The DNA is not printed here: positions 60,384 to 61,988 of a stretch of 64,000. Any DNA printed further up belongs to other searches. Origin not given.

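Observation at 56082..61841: Translationally coupled five-gene acyl-tailoring cassette: FAAL, SDR reductase/epimerase, ACP, acyl-ACP dehydrogenase, B12-radical SAM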

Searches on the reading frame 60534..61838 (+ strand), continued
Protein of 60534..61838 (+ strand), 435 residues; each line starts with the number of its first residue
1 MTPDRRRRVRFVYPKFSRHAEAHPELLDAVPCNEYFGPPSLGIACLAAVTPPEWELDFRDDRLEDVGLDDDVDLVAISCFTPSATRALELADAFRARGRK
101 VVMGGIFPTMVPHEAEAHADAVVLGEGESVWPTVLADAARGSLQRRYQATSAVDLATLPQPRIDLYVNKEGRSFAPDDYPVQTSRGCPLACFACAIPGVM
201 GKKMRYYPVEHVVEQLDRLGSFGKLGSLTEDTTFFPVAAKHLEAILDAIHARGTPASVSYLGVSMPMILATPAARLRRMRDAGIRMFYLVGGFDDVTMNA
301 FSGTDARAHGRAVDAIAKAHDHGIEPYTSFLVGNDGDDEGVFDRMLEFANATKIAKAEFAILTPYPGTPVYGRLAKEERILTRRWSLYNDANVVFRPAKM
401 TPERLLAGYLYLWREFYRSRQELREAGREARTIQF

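Call 40: search_protein_families(library=ncbifam, proteins=[L001:7843-8934:+, L039:7002-8216:+, L001:8934-10019:+, L072:5196-5873:-, L036:12721-13698:-, L002:11383-12123:+], max_evalue=0.0001)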
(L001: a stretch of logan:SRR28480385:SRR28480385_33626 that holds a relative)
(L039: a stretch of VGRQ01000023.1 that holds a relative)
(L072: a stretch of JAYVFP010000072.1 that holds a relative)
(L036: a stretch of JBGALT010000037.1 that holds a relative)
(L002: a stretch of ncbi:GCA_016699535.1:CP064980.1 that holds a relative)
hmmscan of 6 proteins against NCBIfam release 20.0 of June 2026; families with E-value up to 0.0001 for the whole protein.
L001:7843-8934:+ (364 aa): 42 families (the best 25 are shown)
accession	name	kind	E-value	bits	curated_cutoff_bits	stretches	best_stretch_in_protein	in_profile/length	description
TIGR04053.2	TIGR04053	equivalog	2.5e-119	398.8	395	1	11-357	3-366/366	TIGR04053 family radical SAM/SPASM domain-containing protein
TIGR04545.1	rSAM_ahbD_hemeb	equivalog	1.3e-90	304.2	500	1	18-357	2-339/339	heme b synthase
TIGR04055.1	rSAM_NirJ2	equivalog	1.1e-56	192.7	500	1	19-355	3-324/326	putative heme d1 biosynthesis radical SAM protein NirJ2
TIGR04546.1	rSAM_ahbC_deAc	equivalog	4.9e-42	144.1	650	1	11-354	35-384/390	12,18-didecarboxysiroheme deacetylase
TIGR04347.1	pseudo_SAM_Halo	equivalog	6.7e-40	137.5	525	2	17-187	39-207/390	TIGR04347 family pseudo-SAM/SPASM protein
TIGR04051.1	rSAM_NirJ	equivalog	3e-37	128.4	515.45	1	18-354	4-347/354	heme d1 biosynthesis radical SAM protein NirJ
TIGR04303.1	GeoRSP_rSAM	equivalog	2.8e-34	119.2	400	2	15-178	4-163/325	GeoRSP system radical SAM/SPASM protein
TIGR03962.1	mycofact_rSAM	equivalog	2.5e-33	115.7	265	2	15-198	11-191/339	mycofactocin radical SAM maturase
TIGR03913.1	rad_SAM_trio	equivalog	2.5e-33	115.2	591.75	1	14-198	17-198/477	GDL motif peptide-associated radical SAM/SPASM maturase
TIGR04054.1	rSAM_NirJ1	equivalog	3.5e-32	111.5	650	2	10-199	31-217/387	putative heme d1 biosynthesis radical SAM protein NirJ1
TIGR02109.1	PQQ_syn_pqqE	equivalog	4.7e-30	104.7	381.35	2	14-212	5-205/358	pyrroloquinoline quinone biosynthesis protein PqqE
NF050035.1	rSAM_WgK_link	exception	1.1e-28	100.3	650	1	14-356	7-364/367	radical SAM/SPASM peptide maturase WgkB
TIGR04103.1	rSAM_nif11_3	equivalog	1.7e-27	96.1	725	1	17-335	6-324/412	nif11-class peptide radical SAM maturase 3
TIGR04466.1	rSAM_BlsE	equivalog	1.4e-24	87.2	400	1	22-189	9-172/327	cytosylglucuronate decarboxylase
NF045574.1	sacti_mat_StsB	exception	5.4e-24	84.9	625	1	19-179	99-256/466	StsB family radical SAM/SPASM domain sactipeptide maturase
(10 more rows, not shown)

L039:7002-8216:+ (405 aa): 32 families (the best 25 are shown)
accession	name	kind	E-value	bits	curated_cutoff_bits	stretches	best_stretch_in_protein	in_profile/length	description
TIGR04055.1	rSAM_NirJ2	equivalog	1.1e-17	64.6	500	1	20-205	2-184/326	putative heme d1 biosynthesis radical SAM protein NirJ2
NF045702.1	rSAM_GDGT_ether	equivalog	1.6e-16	60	450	1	18-193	85-265/486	tetraether lipid synthase Tes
TIGR04053.2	TIGR04053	equivalog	3.8e-16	59.3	395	1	22-206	12-197/366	TIGR04053 family radical SAM/SPASM domain-containing protein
TIGR04545.1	rSAM_ahbD_hemeb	equivalog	5.3e-15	55.7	500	1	24-205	5-185/339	heme b synthase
NF045646.2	rSAM_Se_TrsS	equivalog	9.3e-15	54.1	490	1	23-193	90-263/441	radical SAM (seleno)protein TrsS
TIGR02109.1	PQQ_syn_pqqE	equivalog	1.5e-12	47.1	381.35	1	23-181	11-169/358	pyrroloquinoline quinone biosynthesis protein PqqE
NF038283.1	viperin_w_prok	equivalog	4.5e-12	45.7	180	1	26-130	9-120/281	viperin family antiviral radical SAM protein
TIGR04317.1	W_rSAM_matur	equivalog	6.6e-12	45.2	380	1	22-180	7-170/349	tungsten cofactor oxidoreductase radical SAM maturase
TIGR04311.1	rSAM_Geo_metal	subfamily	1.2e-11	44.3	400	1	23-184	7-177/423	radical SAM/SPASM family putative metalloenzyme maturase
TIGR04303.1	GeoRSP_rSAM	equivalog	1.6e-11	44.3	400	1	27-184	13-167/325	GeoRSP system radical SAM/SPASM protein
NF050035.1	rSAM_WgK_link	exception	3.5e-11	42.7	650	1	26-211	16-200/367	radical SAM/SPASM peptide maturase WgkB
TIGR02666.1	moaA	equivalog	1e-10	41.2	284.05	1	26-184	17-183/336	GTP 3',8-cyclase MoaA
TIGR04251.1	SCM_rSAM_ScmF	equivalog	1.4e-10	41.1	400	1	26-183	11-171/353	SynChlorMet cassette radical SAM/SPASM protein ScmF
TIGR04347.1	pseudo_SAM_Halo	equivalog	1.9e-10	40.6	525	1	19-130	39-150/390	TIGR04347 family pseudo-SAM/SPASM protein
TIGR04546.1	rSAM_ahbC_deAc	equivalog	3.2e-10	39.4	650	1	19-201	40-219/390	12,18-didecarboxysiroheme deacetylase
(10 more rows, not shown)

L001:8934-10019:+ (362 aa): 0 families

L072:5196-5873:- (226 aa): 3 families
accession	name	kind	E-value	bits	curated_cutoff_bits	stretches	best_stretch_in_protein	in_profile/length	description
NF052518.1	TransRegLdrP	equivalog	1.8e-07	31.4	300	1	37-222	9-185/195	transcriptional regulator LdrP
NF006901.0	PRK09392.1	equivalog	2.5e-06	27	211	1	34-225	37-221/236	transcriptional activator FtrB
NF050806.1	TransRegFixKCaul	equivalog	4.4e-06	26.1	300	1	71-225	67-214/215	transcriptional regulator FixK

L036:12721-13698:- (326 aa): 0 families

L002:11383-12123:+ (247 aa): 0 families

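Call 41: fold_search(model_id=the predicted structure, library=pdb)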
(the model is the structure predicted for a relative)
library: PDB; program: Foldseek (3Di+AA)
matches with E <= 10: 1656; with E <= 0.001: 25
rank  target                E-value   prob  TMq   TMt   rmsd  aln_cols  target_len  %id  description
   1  6fd2_A                4.2e-19  1.00  0.73  0.70   6.3       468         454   21  Radical SAM 1,2-diol dehydratase AprD4 in complex with its substrate paromamine (released 2018-01-17)
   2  6fd2_B                9.5e-19  1.00  0.74  0.71   5.6       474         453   20  Radical SAM 1,2-diol dehydratase AprD4 in complex with its substrate paromamine (released 2018-01-17)
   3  9ccb                  7.7e-16  1.00  0.60  0.62   9.5       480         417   18  X-ray crystal structure of methyl-coenzyme M reductase glutamine methylase (MgmA) from Methanothermobacter marburgensis  (released 2025-01-01)
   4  6wte_B                2.3e-12  1.00  0.59  0.49   7.6       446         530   17  Structure of radical S-adenosylmethionine methyltransferase, TsrM, from Kitasatospora setae with cobalamin and [4Fe-4S (released 2020-12-23)
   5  6wtf_A                2.5e-12  1.00  0.61  0.50  10.0       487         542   17  Structure of radical S-adenosylmethionine methyltransferase, TsrM, from Kitasatospora setae with tryptophan substrate  (released 2020-12-23)
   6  6wte_A                4.7e-12  1.00  0.60  0.48   7.4       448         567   17  Structure of radical S-adenosylmethionine methyltransferase, TsrM, from Kitasatospora setae with cobalamin and [4Fe-4S (released 2020-12-23)
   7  6wtf_B                5.9e-12  1.00  0.63  0.52   7.6       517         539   16  Structure of radical S-adenosylmethionine methyltransferase, TsrM, from Kitasatospora setae with tryptophan substrate  (released 2020-12-23)
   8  9n1b                  6.6e-12  1.00  0.62  0.45   5.5       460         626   15  Crystal structure of CysS from Corallococcus sp. CA054B with 5'-deoxyadenosine, methionine, and pantetheinylated 3-metho (released 2026-01-28)
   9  9n1c                  2.5e-11  1.00  0.63  0.45   5.9       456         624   15  Crystal structure of CysS from Corallococcus sp. CA054B with 5'-deoxyadenosine, methionine, and pantetheinylated 3-ethox (released 2026-01-28)
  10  9n1d                  2.8e-11  1.00  0.62  0.45   5.6       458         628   16  Crystal structure of CysS from Corallococcus sp. CA054B with 5'-deoxyadenosine and methionine bound (released 2026-01-28)
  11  7mjx_A                3.5e-11  1.00  0.53  0.52   8.2       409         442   15  MiaB in the complex with 5'-deoxyadenosine, methionine and RNA (released 2021-09-15)
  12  7mjy_A                5.0e-11  1.00  0.59  0.58   6.8       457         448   13  MiaB in the complex with s-adenosyl-L-homocysteine and RNA (released 2021-09-15)
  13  7mjv_A                5.6e-11  1.00  0.55  0.54   6.8       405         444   14  MiaB in the complex with s-adenosylmethionine and RNA (released 2021-09-15)
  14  7mjz                  1.3e-10  1.00  0.61  0.60   6.0       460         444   13  The structure of MiaB with pentasulfide bridge (released 2021-09-15)
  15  7mjw_A                1.8e-10  1.00  0.57  0.56   7.7       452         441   13  Methylated MiaB in the complex with 5'-deoxyadenosine, methionine and RNA (released 2021-09-15)
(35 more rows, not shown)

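Call 55: search_protein_families(library=pfam, proteins=[L028:6129-7028:+, L075:6077-7270:+, L077:7281-8558:+, L077:4513-6345:+, L079:7037-8116:+, L079:12966-13961:+, L037:5233-7251:-, L033:2786-4939:+, L058:15462-17078:+], max_evalue=0.001)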
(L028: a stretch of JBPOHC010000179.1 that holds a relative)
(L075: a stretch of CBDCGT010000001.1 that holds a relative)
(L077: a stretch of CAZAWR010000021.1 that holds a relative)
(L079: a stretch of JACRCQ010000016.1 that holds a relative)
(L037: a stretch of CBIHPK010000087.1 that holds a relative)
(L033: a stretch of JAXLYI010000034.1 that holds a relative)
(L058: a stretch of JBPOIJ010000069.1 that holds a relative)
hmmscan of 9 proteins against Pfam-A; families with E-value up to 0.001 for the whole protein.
L028:6129-7028:+ (300 aa): 0 families

L075:6077-7270:+ (398 aa): 1 family
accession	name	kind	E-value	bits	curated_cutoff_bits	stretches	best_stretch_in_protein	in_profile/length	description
PF04055.27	Radical_SAM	-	1.7e-14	54.8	29.5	1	174-345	3-164/166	Radical SAM superfamily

L077:7281-8558:+ (426 aa): 2 families
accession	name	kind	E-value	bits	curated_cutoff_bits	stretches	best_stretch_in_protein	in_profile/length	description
PF00109.32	ketoacyl-synt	-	1.3e-39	136.8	20.8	1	19-257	1-251/252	Beta-ketoacyl synthase, N-terminal domain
PF02801.28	Ketoacyl-synt_C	-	1.4e-34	119.1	20.8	1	267-380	2-118/119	Beta-ketoacyl synthase, C-terminal domain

L077:4513-6345:+ (611 aa): 3 families
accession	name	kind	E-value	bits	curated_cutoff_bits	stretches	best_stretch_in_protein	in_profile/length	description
PF07837.17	FTCD_N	-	5.1e-76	254.8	27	1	57-232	1-176/176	Formiminotransferase domain, N-terminal subdomain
PF04961.17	FTCD_C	-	6.9e-67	225.1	24.5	1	408-586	1-179/182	Formiminotransferase-cyclodeaminase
PF02971.19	FTCD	-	2.3e-55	186.9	24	1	234-394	1-144/145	Formiminotransferase domain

L079:7037-8116:+ (360 aa): 0 families

L079:12966-13961:+ (332 aa): 1 family
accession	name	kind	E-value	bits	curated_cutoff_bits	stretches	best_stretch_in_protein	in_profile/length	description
PF03976.20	PPK2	-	4.3e-68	229.7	22.3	1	54-282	5-222/229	Polyphosphate kinase 2 (PPK2)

L037:5233-7251:- (673 aa): 0 families

L033:2786-4939:+ (718 aa): 10 families
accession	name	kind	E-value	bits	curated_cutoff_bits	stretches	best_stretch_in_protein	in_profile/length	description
PF13418.12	Kelch_4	-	2.7e-31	107.7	21.6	1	433-478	1-44/49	Galactose oxidase, central domain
PF01344.31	Kelch_1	-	1.9e-22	78.9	20.1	1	444-476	11-40/46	Kelch motif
PF13964.12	Kelch_6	-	1.1e-17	63.7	25.3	0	495-534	11-47/50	Kelch motif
PF25210.1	Kelch_FKB95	-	6.3e-12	46.1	70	1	403-481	49-126/268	FKB95, Kelch-repeats domain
PF24681.1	Kelch_KLHDC2_KLHL20_DRC7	-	1.6e-11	44.4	50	1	317-503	30-221/221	KLHDC2/KLHL20/DRC7 Kelch-repeats domain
PF13415.12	Kelch_3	-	1.9e-09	37.9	22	0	446-489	3-43/48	Galactose oxidase, central domain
PF24981.1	Beta-prop_ATRN-LZTR1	-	3e-09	37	50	1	382-503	144-279/289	Attractin/LZTR1 beta-propeller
PF24996.1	NANM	-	6.1e-06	25.8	45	0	435-516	54-136/350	N-acetylneuraminate epimerase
PF07646.21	Kelch_2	-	7.2e-06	26.2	21.3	0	434-477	2-43/48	Kelch motif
PF07250.17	Glyoxal_oxid_N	-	3.7e-05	23.5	37.5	0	263-296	104-138/243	Glyoxal oxidase N-terminus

L058:15462-17078:+ (539 aa): 3 families
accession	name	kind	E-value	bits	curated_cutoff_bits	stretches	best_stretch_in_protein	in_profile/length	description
PF00069.31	Pkinase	-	2.1e-33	116.3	31.7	1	37-297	1-252/263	Protein kinase domain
PF07714.23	PK_Tyr_Ser-Thr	-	6.8e-28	98.1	23.1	1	38-296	2-248/258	Protein tyrosine and serine/threonine kinase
PF08308.17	PEGA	-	3.1e-06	27.5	20.8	1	458-510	3-54/71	PEGA domain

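Call 71: list_cluster_members(proteins=[P0001, P0121])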
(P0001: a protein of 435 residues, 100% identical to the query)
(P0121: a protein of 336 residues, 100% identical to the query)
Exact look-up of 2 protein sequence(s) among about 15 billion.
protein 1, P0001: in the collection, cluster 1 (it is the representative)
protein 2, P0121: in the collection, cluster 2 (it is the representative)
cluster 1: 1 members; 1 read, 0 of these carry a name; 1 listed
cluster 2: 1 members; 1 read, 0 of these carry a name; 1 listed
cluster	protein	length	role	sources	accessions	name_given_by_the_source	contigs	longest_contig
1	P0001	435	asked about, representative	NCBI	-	-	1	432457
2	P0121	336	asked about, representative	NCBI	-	-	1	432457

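Call 80: search_protein_families(library=pfam, proteins=[L059:3987-5336:+, L027:11187-12389:+, L072:5196-5873:-, L036:12721-13698:-, L043:12397-13065:+], max_evalue=0.001)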
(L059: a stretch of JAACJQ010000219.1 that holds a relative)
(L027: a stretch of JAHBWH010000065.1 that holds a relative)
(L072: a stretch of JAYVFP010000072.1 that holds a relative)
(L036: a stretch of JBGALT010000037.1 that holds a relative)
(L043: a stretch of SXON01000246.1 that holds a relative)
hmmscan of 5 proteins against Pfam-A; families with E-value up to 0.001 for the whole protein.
L059:3987-5336:+ (450 aa): 0 families

L027:11187-12389:+ (401 aa): 1 family
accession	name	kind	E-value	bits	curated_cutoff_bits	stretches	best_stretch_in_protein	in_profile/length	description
PF02628.20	COX15-CtaA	-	3.8e-86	289.5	29.9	1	72-384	1-320/322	Cytochrome oxidase assembly protein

L072:5196-5873:- (226 aa): 2 families
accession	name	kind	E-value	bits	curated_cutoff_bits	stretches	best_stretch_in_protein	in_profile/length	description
PF13545.12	HTH_Crp_2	-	3.5e-12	46.6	27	1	158-224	2-70/70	Crp-like helix-turn-helix domain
PF00027.35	cNMP_binding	-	9.1e-10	38.8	27.5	1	30-109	2-82/89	Cyclic nucleotide-binding domain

L036:12721-13698:- (326 aa): 2 families
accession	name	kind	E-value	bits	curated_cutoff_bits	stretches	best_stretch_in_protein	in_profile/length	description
PF13545.12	HTH_Crp_2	-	3.8e-09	36.8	27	1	252-324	1-69/70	Crp-like helix-turn-helix domain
PF12802.13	MarR_2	-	3.7e-05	24.2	27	1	276-312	19-55/61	MarR family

L043:12397-13065:+ (223 aa): 6 families
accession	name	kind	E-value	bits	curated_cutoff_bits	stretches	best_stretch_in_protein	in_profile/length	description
PF00196.25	GerE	-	5.3e-19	68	23.5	1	160-213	2-55/57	Bacterial regulatory proteins, luxR family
PF08281.18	Sigma70_r4_2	-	2.9e-08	33.7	25.7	1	161-203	11-54/54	Sigma-70, region 4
PF04545.22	Sigma70_r4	-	2.8e-07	30.4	24.1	1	161-204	5-49/50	Sigma-70, region 4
PF13551.12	HTH_29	-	5.4e-05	23.7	28.1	1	166-197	2-34/64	Winged helix-turn helix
PF13384.12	HTH_23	-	0.00016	21.8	24.6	1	167-194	9-36/50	Homeodomain-like domain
PF13412.12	HTH_24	-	0.00024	21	21.9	1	173-197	15-39/48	Winged helix-turn-helix DNA-binding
